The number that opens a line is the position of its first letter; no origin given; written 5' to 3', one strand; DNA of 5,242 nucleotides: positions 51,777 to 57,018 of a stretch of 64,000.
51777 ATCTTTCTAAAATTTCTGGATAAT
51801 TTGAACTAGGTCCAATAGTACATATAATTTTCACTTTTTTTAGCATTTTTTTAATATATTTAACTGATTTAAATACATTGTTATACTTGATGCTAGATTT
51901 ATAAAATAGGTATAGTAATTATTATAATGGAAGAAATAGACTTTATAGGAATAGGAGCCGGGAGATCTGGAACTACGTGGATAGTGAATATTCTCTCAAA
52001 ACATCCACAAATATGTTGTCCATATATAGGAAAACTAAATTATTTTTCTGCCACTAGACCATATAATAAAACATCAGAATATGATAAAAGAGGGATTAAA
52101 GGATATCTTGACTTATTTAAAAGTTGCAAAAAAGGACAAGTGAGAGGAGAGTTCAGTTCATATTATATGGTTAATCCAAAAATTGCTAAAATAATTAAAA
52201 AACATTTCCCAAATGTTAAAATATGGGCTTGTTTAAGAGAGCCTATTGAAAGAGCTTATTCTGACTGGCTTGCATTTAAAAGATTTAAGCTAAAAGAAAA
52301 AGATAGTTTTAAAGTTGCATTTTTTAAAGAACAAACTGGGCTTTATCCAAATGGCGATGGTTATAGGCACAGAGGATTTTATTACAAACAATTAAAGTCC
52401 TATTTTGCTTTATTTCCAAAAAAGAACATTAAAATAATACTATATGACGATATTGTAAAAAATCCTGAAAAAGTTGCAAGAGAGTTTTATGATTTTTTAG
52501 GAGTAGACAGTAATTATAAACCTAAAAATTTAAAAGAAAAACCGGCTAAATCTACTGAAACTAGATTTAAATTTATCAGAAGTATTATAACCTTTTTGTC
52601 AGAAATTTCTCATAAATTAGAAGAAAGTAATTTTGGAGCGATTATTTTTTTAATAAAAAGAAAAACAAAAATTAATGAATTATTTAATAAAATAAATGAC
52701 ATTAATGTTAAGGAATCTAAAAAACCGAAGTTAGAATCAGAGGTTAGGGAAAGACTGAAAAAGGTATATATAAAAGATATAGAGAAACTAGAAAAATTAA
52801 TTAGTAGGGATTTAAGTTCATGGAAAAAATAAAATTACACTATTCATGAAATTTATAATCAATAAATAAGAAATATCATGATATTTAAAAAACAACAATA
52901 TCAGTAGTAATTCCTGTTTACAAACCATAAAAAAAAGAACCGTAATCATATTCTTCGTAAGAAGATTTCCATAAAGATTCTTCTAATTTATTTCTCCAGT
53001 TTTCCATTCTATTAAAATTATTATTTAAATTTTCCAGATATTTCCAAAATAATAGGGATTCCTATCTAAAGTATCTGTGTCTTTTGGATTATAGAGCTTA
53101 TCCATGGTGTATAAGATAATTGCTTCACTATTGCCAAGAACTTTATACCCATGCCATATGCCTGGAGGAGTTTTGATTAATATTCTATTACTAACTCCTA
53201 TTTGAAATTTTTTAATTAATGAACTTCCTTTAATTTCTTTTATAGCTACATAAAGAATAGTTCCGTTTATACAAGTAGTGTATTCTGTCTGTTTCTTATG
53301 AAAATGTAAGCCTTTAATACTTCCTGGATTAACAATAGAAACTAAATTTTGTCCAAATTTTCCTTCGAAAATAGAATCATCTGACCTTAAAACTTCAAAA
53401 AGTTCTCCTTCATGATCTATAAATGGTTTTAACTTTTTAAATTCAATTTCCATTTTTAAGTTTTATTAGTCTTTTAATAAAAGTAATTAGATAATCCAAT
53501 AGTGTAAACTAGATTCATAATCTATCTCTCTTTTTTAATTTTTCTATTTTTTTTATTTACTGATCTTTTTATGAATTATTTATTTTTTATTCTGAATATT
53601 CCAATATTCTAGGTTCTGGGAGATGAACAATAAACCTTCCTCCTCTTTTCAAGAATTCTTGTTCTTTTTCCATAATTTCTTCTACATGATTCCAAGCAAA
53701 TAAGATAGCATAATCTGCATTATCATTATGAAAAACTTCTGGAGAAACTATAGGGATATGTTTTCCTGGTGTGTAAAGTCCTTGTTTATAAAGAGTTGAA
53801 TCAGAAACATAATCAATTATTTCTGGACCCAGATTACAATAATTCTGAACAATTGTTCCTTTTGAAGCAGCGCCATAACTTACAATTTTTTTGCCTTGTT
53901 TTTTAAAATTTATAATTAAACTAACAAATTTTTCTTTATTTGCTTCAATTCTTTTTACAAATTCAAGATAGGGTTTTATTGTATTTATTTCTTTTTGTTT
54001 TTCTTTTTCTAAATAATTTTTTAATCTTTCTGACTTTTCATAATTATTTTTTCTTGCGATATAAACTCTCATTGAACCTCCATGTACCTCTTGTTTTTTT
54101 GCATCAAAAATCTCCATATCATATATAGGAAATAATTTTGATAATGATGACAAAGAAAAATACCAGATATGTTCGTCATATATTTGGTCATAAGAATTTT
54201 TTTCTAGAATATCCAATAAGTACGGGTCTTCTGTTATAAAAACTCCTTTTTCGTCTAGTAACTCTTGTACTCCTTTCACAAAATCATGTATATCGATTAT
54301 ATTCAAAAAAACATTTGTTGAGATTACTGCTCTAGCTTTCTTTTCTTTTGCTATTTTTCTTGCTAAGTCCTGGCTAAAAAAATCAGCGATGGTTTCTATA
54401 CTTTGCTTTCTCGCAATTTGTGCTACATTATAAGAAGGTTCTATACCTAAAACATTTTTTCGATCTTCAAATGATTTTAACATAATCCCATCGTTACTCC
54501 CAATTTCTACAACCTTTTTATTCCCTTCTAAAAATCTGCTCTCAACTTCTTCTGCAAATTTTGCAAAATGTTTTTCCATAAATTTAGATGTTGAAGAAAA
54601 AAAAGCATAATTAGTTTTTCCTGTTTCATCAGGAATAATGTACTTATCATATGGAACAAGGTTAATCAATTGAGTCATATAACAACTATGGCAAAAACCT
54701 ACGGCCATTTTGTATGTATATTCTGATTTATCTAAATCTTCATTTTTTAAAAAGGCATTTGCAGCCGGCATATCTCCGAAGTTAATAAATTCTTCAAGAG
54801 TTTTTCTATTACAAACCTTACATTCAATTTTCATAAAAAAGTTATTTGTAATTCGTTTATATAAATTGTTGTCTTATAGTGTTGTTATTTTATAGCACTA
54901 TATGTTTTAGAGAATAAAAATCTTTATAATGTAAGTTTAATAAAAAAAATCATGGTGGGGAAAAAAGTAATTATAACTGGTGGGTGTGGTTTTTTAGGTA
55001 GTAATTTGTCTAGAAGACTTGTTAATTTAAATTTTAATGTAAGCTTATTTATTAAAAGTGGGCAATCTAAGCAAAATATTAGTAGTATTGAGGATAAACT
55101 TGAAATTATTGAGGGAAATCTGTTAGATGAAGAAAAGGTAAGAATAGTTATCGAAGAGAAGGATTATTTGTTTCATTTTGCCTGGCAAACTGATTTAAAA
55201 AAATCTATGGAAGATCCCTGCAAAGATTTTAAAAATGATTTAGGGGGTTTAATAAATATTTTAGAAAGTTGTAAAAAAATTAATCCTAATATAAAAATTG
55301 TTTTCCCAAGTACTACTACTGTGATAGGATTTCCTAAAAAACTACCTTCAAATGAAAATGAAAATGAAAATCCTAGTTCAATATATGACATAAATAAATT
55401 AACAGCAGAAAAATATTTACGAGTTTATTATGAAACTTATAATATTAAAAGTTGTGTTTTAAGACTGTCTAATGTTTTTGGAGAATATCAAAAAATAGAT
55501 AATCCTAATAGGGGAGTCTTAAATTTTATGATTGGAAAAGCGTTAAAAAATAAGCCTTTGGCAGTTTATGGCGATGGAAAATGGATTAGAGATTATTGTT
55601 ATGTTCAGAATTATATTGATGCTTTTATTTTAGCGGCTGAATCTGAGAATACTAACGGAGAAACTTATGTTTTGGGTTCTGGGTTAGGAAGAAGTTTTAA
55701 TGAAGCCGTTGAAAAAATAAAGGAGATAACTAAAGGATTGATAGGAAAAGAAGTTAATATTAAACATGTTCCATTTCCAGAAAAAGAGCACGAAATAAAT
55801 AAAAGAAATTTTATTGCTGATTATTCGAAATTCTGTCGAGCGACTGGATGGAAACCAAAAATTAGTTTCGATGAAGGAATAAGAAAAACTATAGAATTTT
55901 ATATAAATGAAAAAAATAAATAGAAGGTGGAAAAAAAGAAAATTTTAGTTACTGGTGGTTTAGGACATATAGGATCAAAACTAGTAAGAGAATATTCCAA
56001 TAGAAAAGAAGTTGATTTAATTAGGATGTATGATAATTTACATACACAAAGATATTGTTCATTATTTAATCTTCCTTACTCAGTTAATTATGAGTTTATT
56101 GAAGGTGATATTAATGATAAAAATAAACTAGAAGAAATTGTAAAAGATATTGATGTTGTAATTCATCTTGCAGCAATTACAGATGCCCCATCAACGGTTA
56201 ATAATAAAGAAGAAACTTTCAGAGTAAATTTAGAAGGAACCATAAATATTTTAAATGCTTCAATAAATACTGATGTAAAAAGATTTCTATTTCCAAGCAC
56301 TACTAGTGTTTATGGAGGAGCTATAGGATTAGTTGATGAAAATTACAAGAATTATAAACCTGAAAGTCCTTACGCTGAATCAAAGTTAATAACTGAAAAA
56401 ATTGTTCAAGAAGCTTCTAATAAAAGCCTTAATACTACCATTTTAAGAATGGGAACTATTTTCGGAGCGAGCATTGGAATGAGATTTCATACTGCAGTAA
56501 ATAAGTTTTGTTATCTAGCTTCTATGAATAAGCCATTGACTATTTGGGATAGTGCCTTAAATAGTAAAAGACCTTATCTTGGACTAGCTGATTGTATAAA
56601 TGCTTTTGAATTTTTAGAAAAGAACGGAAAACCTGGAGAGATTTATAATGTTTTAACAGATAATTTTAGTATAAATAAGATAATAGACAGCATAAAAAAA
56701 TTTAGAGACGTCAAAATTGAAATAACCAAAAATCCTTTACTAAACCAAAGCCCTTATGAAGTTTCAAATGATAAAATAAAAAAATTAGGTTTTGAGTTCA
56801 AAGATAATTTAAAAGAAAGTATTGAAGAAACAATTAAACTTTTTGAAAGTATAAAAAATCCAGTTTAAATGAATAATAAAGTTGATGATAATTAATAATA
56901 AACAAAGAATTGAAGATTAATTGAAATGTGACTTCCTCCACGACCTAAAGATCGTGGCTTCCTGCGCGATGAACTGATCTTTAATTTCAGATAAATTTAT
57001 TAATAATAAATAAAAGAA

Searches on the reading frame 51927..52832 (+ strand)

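Call 102: search_protein_families(library=pfam, max_evalue=0.001, proteins=[window:51927-52832:+])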
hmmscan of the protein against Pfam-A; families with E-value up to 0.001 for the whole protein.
window:51927-52832:+ (301 aa): 2 families
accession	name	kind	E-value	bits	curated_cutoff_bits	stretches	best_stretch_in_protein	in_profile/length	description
PF00685.33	Sulfotransfer_1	-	4.3e-16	59.5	22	1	5-199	3-185/255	Sulfotransferase domain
PF13469.12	Sulfotransfer_3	-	6.7e-16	59.6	27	2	85-194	113-213/216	Sulfotransferase family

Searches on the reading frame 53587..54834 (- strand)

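Call 102: search_protein_families(library=pfam, max_evalue=0.001, proteins=[window:53587-54834:-])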
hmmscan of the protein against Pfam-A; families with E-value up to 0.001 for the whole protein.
window:53587-54834:- (415 aa): 5 families
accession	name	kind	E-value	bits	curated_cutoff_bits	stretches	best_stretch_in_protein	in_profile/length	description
PF08484.17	Methyltransf_14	-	4.5e-54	183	23.5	1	250-406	2-160/160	C-methyltransferase C-terminal domain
PF08421.16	Methyltransf_13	-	1.7e-16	60.5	31.3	1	5-63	1-59/62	Putative zinc binding domain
PF13489.12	Methyltransf_23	-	5.6e-13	49.4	27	1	92-235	8-154/164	Methyltransferase domain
PF08241.18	Methyltransf_11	-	6.4e-05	24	21.2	1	110-200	2-94/95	Methyltransferase domain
PF08242.18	Methyltransf_12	-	0.0001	23.4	30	1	109-199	1-98/98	Methyltransferase domain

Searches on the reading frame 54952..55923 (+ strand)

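Call 102: search_protein_families(library=pfam, max_evalue=0.001, proteins=[window:54952-55923:+])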
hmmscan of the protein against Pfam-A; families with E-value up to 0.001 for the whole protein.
window:54952-55923:+ (323 aa): 8 families
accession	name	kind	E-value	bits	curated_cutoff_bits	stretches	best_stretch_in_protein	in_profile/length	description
PF16363.11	GDP_Man_Dehyd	-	6.6e-50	170.9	27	1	7-313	1-332/332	GDP-mannose 4,6 dehydratase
PF01370.27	Epimerase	-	8.8e-47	160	20.9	1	6-242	1-240/240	NAD dependent epimerase/dehydratase family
PF01073.25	3Beta_HSD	-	6e-21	75.1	22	1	7-231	1-231/280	3-beta hydroxysteroid dehydrogenase/isomerase family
PF04321.23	RmlD_sub_bind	-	4.4e-13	49.4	27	1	5-208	2-178/287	RmlD substrate binding domain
PF07993.18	NAD_binding_4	-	4.7e-09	36.2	20.1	1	8-191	1-217/258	Male sterility protein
PF02719.21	Polysacc_synt_2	-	7.9e-06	25.7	20.2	1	6-257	1-244/293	Polysaccharide biosynthesis protein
PF13460.12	NAD_binding_10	-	2.9e-05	24.4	27.2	1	10-157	1-132/184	NAD(P)H-binding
PF05368.20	NmrA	-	0.00021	21.4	27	0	4-76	3-76/298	NmrA-like family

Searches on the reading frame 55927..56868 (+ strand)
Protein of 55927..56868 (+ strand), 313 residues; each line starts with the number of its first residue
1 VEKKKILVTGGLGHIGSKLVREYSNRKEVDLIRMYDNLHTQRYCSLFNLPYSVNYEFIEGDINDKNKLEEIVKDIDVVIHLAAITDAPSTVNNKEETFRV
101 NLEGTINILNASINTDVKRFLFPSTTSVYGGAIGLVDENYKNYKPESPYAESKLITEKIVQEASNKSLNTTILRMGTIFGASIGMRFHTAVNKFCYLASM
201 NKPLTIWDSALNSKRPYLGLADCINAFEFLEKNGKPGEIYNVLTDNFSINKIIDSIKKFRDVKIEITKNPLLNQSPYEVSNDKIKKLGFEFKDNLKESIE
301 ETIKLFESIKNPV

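Call 102: search_protein_families(library=pfam, max_evalue=0.001, proteins=[window:55927-56868:+])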
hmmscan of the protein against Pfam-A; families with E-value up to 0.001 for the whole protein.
window:55927-56868:+ (313 aa): 9 families
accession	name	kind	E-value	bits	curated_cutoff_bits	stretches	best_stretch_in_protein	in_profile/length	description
PF01370.27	Epimerase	-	3e-41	141.8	20.9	1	6-242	1-239/240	NAD dependent epimerase/dehydratase family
PF01073.25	3Beta_HSD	-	4.5e-31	108.3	22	1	7-182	1-185/280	3-beta hydroxysteroid dehydrogenase/isomerase family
PF16363.11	GDP_Man_Dehyd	-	1.2e-30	107.6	27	1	7-269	1-273/332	GDP-mannose 4,6 dehydratase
PF02719.21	Polysacc_synt_2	-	1e-19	71.3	20.2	1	6-255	1-242/293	Polysaccharide biosynthesis protein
PF04321.23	RmlD_sub_bind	-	4.3e-18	65.8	27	1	5-207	2-176/287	RmlD substrate binding domain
PF07993.18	NAD_binding_4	-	1.8e-15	57.2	20.1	1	9-182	2-211/258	Male sterility protein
PF13460.12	NAD_binding_10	-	9.1e-13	48.9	27.2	1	10-178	1-146/184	NAD(P)H-binding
PF05368.20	NmrA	-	2.2e-07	31.2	27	1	2-177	1-152/298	NmrA-like family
PF08659.16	KR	-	0.00013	22.4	22.6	1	6-132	3-143/180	KR domain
